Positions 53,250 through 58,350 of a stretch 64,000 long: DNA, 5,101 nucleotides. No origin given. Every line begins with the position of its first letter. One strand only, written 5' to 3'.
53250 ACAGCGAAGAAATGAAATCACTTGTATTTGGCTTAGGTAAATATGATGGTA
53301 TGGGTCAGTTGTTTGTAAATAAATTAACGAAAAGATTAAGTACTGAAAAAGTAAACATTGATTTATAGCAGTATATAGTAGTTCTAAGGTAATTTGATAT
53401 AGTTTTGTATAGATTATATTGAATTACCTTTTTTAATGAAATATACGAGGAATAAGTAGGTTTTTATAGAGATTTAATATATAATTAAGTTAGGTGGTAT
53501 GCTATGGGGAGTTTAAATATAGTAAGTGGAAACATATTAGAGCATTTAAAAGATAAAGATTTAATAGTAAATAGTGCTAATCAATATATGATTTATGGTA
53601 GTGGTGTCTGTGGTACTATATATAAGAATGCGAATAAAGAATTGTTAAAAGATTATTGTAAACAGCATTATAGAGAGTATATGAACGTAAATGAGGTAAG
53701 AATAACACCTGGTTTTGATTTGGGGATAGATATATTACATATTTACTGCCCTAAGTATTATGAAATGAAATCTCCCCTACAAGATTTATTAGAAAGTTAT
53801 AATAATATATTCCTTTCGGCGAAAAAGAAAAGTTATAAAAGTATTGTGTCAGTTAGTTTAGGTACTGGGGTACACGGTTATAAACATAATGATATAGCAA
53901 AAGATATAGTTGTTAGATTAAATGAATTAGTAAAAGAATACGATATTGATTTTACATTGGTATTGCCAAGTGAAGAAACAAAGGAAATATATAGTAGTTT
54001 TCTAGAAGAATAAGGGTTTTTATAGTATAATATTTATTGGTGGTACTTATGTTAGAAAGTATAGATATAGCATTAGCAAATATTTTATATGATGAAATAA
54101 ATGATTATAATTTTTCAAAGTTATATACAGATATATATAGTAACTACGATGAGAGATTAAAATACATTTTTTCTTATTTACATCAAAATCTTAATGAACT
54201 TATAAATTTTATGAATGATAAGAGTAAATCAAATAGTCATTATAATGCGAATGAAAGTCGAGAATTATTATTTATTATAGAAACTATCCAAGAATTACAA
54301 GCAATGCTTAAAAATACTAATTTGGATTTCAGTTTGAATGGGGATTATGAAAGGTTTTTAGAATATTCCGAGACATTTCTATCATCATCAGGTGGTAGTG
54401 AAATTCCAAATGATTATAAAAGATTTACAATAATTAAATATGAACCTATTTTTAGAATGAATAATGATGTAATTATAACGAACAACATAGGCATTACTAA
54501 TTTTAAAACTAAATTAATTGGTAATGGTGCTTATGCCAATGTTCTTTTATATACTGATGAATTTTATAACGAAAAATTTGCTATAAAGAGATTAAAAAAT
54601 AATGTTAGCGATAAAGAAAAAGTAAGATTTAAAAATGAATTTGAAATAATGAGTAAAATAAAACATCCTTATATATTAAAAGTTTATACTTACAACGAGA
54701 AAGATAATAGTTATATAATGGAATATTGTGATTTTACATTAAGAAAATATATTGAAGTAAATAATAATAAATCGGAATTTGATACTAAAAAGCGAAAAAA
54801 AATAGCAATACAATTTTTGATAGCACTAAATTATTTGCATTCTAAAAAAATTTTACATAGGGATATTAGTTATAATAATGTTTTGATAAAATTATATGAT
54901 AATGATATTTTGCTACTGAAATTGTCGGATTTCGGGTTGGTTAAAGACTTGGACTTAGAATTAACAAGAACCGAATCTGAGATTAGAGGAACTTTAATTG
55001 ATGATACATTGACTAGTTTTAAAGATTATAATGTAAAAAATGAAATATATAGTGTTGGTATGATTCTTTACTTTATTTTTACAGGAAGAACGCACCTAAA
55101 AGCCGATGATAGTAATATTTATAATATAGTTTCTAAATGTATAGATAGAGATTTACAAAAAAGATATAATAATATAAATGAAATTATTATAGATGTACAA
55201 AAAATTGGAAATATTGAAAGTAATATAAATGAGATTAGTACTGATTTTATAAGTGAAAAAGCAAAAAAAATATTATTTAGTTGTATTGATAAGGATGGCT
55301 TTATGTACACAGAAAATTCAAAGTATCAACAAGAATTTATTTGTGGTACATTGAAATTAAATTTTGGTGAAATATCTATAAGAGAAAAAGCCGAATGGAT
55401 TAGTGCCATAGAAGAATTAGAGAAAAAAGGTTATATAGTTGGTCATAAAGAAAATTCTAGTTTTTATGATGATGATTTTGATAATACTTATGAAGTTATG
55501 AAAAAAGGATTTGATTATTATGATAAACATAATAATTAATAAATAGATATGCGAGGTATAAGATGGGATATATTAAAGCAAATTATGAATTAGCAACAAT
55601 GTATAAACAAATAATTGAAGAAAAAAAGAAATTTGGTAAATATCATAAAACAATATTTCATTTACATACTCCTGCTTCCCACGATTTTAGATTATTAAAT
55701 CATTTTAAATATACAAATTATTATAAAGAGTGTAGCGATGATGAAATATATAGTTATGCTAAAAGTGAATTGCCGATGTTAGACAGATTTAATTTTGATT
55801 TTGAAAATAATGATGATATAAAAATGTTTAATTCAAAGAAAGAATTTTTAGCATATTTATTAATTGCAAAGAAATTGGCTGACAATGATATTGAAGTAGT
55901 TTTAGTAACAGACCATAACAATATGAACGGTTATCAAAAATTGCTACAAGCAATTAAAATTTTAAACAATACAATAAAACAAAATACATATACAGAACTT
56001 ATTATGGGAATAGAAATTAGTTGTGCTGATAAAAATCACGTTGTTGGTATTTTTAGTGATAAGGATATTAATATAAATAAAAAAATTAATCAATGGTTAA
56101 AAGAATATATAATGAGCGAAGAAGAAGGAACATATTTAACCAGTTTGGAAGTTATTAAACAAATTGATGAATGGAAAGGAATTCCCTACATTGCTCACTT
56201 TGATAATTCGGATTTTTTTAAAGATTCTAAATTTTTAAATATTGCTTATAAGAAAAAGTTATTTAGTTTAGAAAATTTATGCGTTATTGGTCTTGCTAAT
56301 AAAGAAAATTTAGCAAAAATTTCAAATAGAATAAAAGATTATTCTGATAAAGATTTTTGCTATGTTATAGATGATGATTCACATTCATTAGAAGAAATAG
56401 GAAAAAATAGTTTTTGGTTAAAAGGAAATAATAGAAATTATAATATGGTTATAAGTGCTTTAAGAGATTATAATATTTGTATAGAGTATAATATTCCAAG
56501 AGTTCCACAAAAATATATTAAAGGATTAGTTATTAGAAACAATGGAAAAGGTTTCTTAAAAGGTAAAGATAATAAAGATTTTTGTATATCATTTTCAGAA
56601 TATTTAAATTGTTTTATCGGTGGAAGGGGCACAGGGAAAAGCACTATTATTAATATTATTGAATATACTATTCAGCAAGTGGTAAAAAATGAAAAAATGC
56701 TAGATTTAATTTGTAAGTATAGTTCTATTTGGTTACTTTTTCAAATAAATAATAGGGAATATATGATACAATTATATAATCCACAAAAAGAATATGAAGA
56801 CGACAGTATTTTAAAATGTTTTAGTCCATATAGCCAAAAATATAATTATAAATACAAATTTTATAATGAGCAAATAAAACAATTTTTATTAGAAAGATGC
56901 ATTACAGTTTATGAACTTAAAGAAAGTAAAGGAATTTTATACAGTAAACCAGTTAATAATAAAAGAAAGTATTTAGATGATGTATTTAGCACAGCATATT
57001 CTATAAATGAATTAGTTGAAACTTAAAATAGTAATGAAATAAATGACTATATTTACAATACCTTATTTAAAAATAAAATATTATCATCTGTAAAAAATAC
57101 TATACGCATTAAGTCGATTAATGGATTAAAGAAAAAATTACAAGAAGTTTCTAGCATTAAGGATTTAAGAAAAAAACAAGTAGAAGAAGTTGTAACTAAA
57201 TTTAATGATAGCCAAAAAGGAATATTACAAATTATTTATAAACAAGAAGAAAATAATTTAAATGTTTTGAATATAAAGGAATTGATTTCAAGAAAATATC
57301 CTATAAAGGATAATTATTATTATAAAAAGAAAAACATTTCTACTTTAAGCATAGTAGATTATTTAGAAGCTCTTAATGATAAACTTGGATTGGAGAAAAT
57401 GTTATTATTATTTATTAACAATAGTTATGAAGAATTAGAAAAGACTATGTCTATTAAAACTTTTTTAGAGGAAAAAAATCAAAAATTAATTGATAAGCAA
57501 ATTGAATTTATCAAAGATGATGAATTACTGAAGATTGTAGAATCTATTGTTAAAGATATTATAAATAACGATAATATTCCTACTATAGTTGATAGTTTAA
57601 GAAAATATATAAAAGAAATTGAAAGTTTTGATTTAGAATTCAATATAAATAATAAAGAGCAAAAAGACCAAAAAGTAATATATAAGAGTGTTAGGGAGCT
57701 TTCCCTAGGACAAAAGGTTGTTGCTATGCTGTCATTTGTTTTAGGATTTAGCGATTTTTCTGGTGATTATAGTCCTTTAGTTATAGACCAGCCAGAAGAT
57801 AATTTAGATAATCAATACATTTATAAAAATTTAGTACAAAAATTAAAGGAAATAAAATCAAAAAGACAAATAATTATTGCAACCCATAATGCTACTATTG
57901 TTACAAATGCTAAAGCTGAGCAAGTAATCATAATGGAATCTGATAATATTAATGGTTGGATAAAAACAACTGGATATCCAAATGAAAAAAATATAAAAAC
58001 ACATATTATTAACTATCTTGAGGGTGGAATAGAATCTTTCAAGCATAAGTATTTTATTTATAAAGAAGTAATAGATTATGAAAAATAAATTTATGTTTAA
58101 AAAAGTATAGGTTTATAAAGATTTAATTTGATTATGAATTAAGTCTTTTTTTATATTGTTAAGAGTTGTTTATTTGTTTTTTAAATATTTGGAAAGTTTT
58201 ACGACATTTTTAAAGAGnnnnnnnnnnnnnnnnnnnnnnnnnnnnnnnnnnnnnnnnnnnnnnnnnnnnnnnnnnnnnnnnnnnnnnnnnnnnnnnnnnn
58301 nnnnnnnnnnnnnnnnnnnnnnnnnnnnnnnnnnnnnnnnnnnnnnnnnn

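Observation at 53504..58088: Macro domain, Ser/Thr kinase and PHP+ABC-ATPase operon on an integrative element: candidate undescribed defence system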

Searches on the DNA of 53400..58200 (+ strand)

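Call 11: search_dna_similar(query=window:53400-58200:+, collection=plasmids, mode=near)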
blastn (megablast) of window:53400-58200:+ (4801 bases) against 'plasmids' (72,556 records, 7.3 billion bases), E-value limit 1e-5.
No match.

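Call 12: search_dna_similar(query=window:53400-58200:+, collection=phages, mode=near)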
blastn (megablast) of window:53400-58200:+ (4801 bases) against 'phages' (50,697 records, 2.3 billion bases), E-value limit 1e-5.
No match.
